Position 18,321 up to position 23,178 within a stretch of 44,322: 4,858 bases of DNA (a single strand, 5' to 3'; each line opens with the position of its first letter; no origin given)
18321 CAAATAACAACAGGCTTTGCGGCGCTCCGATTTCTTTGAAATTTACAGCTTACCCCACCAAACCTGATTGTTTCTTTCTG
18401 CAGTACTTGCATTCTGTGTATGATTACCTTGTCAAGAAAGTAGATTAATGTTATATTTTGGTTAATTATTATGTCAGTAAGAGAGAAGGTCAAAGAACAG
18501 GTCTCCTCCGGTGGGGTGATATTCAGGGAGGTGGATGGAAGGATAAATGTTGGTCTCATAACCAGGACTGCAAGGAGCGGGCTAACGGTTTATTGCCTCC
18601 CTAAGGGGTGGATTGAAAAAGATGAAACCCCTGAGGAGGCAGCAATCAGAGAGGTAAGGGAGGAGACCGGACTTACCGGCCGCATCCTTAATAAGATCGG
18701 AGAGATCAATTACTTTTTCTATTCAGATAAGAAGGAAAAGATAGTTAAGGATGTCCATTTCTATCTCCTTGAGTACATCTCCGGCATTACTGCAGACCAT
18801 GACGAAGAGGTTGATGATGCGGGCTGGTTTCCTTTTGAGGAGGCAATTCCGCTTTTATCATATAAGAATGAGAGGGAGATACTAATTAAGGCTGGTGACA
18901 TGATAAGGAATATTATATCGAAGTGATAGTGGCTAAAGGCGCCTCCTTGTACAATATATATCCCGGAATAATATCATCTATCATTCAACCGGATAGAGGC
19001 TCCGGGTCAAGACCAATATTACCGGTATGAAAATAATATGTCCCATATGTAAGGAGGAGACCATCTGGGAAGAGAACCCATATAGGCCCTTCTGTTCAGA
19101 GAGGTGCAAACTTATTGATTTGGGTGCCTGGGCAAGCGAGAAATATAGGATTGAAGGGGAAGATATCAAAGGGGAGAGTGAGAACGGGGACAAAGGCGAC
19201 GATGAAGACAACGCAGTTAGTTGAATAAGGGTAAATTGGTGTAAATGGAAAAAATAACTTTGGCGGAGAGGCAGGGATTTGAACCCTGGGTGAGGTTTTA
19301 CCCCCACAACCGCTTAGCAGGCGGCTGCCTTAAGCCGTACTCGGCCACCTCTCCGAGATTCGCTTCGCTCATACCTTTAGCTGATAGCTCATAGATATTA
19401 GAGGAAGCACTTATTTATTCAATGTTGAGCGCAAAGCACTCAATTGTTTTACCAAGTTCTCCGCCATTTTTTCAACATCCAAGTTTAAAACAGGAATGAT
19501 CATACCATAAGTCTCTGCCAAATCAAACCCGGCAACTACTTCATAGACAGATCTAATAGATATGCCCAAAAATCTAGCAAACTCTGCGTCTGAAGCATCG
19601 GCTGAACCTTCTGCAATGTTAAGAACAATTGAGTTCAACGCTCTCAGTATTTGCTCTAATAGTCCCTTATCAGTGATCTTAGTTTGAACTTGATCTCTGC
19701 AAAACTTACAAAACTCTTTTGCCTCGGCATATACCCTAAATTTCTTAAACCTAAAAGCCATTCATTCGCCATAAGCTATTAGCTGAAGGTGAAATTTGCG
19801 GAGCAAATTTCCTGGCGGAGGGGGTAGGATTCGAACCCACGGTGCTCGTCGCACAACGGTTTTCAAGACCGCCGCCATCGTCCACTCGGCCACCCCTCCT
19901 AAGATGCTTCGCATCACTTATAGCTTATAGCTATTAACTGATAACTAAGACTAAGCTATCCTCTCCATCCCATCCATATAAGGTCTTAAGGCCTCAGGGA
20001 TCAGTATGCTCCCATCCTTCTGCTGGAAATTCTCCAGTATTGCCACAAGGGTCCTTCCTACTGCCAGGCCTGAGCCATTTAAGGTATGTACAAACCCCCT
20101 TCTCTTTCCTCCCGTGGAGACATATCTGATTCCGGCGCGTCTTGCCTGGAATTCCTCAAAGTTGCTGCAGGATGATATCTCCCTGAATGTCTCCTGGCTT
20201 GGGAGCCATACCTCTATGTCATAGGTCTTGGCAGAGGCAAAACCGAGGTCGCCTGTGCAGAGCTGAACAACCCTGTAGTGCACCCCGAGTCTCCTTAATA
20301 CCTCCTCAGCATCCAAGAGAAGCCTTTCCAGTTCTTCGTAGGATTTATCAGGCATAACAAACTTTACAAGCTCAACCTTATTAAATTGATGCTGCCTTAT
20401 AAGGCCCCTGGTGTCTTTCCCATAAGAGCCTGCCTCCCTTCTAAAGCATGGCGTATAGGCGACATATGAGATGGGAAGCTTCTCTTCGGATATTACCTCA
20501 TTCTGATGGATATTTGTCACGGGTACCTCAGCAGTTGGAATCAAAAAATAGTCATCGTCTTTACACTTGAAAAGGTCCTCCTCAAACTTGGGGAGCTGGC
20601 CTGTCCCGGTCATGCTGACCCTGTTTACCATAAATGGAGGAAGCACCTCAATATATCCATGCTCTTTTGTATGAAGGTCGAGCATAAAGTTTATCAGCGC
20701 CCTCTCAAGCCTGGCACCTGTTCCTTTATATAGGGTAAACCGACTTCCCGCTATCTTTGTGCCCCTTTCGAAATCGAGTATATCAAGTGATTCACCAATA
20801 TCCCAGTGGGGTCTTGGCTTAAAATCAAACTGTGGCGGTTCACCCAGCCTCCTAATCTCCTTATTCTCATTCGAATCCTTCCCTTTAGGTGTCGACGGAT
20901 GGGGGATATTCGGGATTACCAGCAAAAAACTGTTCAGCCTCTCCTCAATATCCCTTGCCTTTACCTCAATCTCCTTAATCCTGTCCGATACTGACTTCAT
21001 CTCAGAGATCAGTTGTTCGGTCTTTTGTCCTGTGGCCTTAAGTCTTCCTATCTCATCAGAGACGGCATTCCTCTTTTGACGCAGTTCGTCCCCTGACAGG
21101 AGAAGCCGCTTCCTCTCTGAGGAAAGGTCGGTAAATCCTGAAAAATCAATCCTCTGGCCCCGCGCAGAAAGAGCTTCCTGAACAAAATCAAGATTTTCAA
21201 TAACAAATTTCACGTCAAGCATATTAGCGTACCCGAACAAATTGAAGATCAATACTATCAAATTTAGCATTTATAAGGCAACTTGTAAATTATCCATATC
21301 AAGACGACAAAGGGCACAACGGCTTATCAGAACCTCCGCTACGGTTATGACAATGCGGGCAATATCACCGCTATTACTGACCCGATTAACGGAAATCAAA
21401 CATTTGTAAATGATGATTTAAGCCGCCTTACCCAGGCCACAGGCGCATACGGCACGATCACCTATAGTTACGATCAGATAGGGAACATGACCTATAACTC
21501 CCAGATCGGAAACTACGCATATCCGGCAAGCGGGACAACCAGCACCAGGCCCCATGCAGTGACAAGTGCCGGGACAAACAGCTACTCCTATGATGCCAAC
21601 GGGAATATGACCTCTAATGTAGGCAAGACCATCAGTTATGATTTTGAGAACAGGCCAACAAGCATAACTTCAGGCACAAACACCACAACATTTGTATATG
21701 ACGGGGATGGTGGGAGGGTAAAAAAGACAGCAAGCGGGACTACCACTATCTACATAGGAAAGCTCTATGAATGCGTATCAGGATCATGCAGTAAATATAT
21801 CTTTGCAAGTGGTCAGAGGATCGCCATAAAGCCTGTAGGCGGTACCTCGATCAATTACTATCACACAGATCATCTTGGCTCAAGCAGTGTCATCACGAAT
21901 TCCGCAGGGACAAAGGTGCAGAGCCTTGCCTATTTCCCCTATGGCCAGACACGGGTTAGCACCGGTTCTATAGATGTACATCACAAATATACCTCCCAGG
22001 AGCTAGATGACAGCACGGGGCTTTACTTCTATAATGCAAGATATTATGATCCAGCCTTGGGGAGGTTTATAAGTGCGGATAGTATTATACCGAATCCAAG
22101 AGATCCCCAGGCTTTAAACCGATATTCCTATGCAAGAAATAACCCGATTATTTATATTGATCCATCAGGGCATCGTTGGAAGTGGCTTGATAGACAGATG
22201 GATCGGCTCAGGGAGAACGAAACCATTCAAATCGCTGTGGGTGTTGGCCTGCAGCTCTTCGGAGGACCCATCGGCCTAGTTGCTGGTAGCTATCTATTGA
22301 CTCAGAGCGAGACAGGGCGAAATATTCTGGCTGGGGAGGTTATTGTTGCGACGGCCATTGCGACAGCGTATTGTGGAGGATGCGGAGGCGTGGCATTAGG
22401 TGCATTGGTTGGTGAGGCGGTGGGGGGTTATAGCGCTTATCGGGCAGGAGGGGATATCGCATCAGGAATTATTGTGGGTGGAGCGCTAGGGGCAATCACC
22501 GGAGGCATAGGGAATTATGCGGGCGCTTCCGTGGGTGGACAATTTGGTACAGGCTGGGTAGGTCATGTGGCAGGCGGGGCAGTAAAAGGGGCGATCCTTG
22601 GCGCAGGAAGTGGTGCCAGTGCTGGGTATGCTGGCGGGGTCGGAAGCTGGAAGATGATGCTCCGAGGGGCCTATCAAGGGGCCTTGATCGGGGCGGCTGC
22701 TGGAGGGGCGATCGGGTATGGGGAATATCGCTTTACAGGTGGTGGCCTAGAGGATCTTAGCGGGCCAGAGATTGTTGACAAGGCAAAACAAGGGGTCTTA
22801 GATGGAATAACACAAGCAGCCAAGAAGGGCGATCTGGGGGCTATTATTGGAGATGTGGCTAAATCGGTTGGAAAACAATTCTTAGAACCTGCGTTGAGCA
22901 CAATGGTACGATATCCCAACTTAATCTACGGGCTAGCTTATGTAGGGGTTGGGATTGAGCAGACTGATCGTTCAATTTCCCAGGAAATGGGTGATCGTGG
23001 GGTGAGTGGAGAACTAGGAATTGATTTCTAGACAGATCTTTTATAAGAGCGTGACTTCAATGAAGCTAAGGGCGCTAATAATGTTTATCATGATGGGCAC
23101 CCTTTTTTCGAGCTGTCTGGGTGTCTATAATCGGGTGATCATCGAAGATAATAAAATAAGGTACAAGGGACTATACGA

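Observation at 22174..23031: Unrecognised glycine-zipper-rich C-terminal domain after the Rhs DPSGH cleavage motif: candidate membrane-targeting toxin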

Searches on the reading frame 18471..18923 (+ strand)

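Call 40: search_protein_families(library=pfam, proteins=[window:18471-18923:+], max_evalue=0.00001)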
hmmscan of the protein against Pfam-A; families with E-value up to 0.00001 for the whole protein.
window:18471-18923:+ (151 aa): 1 family
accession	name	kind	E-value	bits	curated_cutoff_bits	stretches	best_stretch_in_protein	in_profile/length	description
PF00293.34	NUDIX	-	1.4e-20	74.1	21.1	1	15-135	7-128/134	NUDIX domain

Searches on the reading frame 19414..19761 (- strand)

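Call 40: search_protein_families(library=pfam, proteins=[window:19414-19761:-], max_evalue=0.00001)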
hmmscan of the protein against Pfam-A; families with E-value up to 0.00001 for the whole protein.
window:19414-19761:- (116 aa): 1 family
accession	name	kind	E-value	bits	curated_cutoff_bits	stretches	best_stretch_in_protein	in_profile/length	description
PF05635.17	23S_rRNA_IVP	-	1.4e-16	61.1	33.8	1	6-108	1-105/106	23S rRNA-intervening sequence protein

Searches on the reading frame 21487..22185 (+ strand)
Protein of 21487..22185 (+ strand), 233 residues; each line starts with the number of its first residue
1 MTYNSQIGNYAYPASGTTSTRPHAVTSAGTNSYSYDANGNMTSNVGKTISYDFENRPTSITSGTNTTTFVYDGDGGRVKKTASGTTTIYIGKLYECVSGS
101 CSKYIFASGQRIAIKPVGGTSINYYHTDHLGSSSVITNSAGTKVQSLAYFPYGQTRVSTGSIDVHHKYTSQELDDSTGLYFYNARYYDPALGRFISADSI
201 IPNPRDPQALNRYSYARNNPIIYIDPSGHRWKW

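Call 90: search_solved_structures(query=window:21487-22185:+, max_evalue=0.001)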
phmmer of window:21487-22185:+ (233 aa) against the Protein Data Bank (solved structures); distinct sequences matched with E-value up to 0.001: 26.
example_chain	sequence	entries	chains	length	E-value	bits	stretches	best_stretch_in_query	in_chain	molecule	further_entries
8h8a_A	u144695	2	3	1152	1.9e-17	67.1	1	7-228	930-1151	Putative Rhs-family protein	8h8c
8h8b_A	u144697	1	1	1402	2.8e-16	63.4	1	7-229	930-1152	Putative Rhs-family protein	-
8fjp_A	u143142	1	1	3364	1.1e-13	54.8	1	124-229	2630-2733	salivary gland surface protein 1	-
9pt5_A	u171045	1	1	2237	3.3e-13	53.3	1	29-228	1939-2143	Teneurin-like protein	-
9ifo_A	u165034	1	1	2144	4.9e-13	52.7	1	28-228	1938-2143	Teneurin-Like Protein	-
9on3_A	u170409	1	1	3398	9.5e-12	48.5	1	120-229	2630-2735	SGS4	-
5kis_B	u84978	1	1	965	1.2e-11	48.2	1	122-228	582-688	RHS2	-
6sup_A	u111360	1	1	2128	1.5e-11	47.9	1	118-228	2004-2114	TcdB2,TccC3,Cell division control protein 42 homolog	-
6suq_A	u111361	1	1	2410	1.6e-11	47.8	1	118-228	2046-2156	TcdB2,TccC3,Genome polyprotein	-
6h6e_F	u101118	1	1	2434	1.8e-11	47.6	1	118-228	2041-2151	TcdB2,TccC3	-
6suf_F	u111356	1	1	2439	1.8e-11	47.6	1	118-228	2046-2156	TcdB2,TccC3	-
6h6g_A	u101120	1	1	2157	2e-11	47.5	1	118-228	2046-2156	TcdB2,TccC3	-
4o9x_A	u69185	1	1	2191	2e-11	47.5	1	118-228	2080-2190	TcdB2, TccC3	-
6h6f_F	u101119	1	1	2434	1e-10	45.1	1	118-228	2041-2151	TcdB2,TccC3,TccC3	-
6sue_F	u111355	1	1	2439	1e-10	45.1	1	118-228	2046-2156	TcdB2,TccC3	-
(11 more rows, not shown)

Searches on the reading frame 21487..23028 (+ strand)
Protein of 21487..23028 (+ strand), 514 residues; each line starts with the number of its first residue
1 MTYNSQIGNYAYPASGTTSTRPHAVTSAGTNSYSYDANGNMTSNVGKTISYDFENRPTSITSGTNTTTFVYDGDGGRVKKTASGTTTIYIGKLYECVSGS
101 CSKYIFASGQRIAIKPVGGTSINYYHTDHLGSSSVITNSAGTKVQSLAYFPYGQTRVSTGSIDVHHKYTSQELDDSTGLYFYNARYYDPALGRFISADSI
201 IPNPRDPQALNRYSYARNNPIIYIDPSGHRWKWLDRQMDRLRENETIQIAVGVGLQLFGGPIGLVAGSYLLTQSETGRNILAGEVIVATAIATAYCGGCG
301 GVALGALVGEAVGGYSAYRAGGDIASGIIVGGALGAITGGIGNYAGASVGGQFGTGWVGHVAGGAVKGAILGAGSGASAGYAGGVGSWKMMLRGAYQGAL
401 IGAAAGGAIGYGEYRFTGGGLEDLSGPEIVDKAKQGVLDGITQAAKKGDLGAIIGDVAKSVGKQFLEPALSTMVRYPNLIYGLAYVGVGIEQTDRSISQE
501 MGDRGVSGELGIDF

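Call 3: search_protein_families(library=pfam, proteins=[window:21487-23028:+], max_evalue=1)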
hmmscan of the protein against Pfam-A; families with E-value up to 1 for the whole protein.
window:21487-23028:+ (514 aa): 3 families
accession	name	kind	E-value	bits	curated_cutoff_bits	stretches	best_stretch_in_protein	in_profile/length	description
PF05593.20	RHS_repeat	-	0.00021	22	22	1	24-43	9-30/38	RHS Repeat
PF03527.20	RHS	-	0.0035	17.6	27.9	1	122-144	1-23/38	RHS protein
PF13441.11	Gly-zipper_YMGG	-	0.008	16.3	28.9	1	363-411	1-44/45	YMGG-like Gly-zipper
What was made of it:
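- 21487..22173 (+): C-terminal fragment of an Rhs/YD-repeat shell, ending in the autoproteolysis motif DPSGH (22159-22173). PF05593 RHS_repeat also hits (call 3).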

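Call 4: search_protein_families(library=ncbifam, proteins=[window:21487-23028:+], max_evalue=1)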
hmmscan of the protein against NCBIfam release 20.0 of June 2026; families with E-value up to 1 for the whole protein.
window:21487-23028:+ (514 aa): 4 families
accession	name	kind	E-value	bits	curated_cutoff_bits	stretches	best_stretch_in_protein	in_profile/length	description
TIGR03696.1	Rhs_assc_core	domain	3.5e-23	81.9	32.5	1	149-229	1-76/76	RHS repeat-associated core domain-containing protein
NF041261.1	RHS_core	equivalog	1e-08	33.5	2000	1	121-228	1156-1260/1261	RHS element core protein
TIGR01643.1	YD_repeat_2x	repeat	5.4e-06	26.7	15.8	1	51-83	1-34/42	YD repeat-containing protein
NF007394.0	PRK09920.1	equivalog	0.014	15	315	1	243-307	51-117/219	acetate CoA-transferase subunit alpha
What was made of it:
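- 21487..22173 (+): TIGR03696 Rhs_assc_core matches residues 149-229 (E 3.5e-23) and YD_repeat_2x matches residues 51-83 (call 4).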
